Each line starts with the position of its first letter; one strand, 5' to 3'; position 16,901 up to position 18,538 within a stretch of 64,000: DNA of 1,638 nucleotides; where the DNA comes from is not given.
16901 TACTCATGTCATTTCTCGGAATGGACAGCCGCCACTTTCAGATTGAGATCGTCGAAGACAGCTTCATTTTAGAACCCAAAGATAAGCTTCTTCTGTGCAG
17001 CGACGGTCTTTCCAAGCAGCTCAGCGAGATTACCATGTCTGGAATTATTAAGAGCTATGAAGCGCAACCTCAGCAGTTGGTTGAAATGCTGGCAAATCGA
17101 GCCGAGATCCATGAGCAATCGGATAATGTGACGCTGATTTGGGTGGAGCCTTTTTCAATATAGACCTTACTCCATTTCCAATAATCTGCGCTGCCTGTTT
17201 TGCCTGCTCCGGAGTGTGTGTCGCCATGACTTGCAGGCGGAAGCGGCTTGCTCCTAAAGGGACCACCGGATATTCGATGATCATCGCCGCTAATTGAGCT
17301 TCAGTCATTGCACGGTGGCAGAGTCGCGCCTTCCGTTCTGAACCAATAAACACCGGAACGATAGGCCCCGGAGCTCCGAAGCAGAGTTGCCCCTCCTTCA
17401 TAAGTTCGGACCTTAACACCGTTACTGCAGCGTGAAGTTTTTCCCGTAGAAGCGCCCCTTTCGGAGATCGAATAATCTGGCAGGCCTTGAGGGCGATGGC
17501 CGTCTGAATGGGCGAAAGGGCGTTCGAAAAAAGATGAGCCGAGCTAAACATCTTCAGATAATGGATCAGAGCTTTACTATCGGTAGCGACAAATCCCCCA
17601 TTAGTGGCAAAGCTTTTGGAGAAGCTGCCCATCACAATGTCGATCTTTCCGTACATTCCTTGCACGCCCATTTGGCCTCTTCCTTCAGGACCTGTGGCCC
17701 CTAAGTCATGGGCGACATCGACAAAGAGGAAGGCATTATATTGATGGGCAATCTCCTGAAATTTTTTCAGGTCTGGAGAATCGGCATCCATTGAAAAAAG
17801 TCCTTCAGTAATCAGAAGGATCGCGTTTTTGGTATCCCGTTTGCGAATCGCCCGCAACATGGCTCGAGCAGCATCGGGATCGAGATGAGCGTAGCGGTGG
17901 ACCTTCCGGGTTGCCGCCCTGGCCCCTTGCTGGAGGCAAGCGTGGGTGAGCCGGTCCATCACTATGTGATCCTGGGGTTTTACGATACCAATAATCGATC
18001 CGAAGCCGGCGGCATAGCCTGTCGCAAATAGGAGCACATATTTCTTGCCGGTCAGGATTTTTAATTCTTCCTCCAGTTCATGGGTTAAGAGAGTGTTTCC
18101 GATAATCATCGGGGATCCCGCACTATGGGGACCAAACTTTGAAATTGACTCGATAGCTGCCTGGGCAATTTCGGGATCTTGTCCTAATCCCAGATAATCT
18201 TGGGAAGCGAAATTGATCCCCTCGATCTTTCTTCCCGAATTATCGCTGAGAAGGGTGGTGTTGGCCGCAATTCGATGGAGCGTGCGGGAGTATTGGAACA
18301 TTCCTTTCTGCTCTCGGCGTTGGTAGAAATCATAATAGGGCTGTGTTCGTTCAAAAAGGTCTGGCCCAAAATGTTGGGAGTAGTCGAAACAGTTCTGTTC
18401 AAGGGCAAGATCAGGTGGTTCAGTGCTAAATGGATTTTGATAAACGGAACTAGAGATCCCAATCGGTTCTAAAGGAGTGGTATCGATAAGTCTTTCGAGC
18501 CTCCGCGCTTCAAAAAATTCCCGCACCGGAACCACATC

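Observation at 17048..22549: LysR-controlled divergent locus with an FAD-oxidoreductase::alpha-oxoamine-synthase fusion, Rieske ferredoxin and PLP gamma-enzyme: candidate small-molecule/signal biosynthesis system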

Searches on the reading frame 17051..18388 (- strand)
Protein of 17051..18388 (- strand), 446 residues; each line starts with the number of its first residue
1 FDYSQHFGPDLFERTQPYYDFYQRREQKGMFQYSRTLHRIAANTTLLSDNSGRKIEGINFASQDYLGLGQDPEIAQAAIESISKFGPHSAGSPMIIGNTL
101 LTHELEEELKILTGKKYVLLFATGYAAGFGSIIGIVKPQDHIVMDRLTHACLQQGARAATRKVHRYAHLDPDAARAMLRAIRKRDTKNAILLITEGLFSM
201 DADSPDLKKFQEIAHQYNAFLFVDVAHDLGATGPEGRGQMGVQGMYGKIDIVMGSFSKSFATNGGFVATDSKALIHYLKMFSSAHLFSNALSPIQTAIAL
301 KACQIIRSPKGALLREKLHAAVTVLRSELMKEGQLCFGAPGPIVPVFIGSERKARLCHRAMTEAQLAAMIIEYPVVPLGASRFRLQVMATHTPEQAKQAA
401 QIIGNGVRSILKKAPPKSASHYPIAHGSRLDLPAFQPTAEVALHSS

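Call 14: search_solved_structures(query=window:17051-18388:-, max_evalue=1e-10, show_alignments=1)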
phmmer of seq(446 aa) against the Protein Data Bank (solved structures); distinct sequences matched with E-value up to 1e-10: 50.
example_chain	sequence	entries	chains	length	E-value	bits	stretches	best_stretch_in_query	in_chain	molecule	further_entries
3a2b_A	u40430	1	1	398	2.2e-55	191.6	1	22-401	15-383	Serine palmitoyltransferase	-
8guh_A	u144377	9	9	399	2.2e-55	191.6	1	22-401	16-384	Serine palmitoyltransferase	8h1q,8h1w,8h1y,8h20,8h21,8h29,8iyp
1fc4_A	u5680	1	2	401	6.9e-50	173.6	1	28-401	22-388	2-AMINO-3-KETOBUTYRATE CONENZYME A LIGASE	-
8dle_A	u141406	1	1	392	7.5e-49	170.2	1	57-407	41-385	8-amino-7-oxononanoate synthase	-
1bs0_A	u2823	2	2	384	1.9e-48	168.8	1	57-403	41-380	PROTEIN (8-AMINO-7-OXONANOATE SYNTHASE) | 8-amino-7-oxononanoate synthase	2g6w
1dj9_A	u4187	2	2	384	6.3e-48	167.1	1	57-403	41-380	8-AMINO-7-OXONONANOATE SYNTHASE | 8-AMINO-7-OXONANOATE SYNTHASE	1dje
3tqx_A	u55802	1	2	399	6.5e-48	167.1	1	54-405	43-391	2-amino-3-ketobutyrate coenzyme A ligase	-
7bxp_A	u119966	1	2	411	4.2e-44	154.5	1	50-404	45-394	2-amino-3-ketobutyrate coenzyme A ligase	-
7bxq_A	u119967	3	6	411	2.7e-43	151.9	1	50-404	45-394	2-amino-3-ketobutyrate coenzyme A ligase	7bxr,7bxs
5qqq_B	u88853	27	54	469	5.2e-43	150.9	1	11-397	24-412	5-aminolevulinate synthase, erythroid-specific, mitochondrial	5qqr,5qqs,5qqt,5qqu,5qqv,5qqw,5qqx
7v58_A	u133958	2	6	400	8.2e-43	150.3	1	51-400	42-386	2-amino-3-ketobutyrate coenzyme A ligase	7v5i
7x98_A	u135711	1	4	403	7.7e-42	147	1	60-402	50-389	5-aminolevulinate synthase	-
7yjo_B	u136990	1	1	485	1e-41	146.6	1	55-405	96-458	Long chain base biosynthesis protein 2a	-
7yjk_B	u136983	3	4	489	1.1e-41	146.6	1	55-405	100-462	Long chain base biosynthesis protein 2a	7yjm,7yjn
2w8t_A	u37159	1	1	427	9.8e-41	143.4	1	59-398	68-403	SERINE PALMITOYLTRANSFERASE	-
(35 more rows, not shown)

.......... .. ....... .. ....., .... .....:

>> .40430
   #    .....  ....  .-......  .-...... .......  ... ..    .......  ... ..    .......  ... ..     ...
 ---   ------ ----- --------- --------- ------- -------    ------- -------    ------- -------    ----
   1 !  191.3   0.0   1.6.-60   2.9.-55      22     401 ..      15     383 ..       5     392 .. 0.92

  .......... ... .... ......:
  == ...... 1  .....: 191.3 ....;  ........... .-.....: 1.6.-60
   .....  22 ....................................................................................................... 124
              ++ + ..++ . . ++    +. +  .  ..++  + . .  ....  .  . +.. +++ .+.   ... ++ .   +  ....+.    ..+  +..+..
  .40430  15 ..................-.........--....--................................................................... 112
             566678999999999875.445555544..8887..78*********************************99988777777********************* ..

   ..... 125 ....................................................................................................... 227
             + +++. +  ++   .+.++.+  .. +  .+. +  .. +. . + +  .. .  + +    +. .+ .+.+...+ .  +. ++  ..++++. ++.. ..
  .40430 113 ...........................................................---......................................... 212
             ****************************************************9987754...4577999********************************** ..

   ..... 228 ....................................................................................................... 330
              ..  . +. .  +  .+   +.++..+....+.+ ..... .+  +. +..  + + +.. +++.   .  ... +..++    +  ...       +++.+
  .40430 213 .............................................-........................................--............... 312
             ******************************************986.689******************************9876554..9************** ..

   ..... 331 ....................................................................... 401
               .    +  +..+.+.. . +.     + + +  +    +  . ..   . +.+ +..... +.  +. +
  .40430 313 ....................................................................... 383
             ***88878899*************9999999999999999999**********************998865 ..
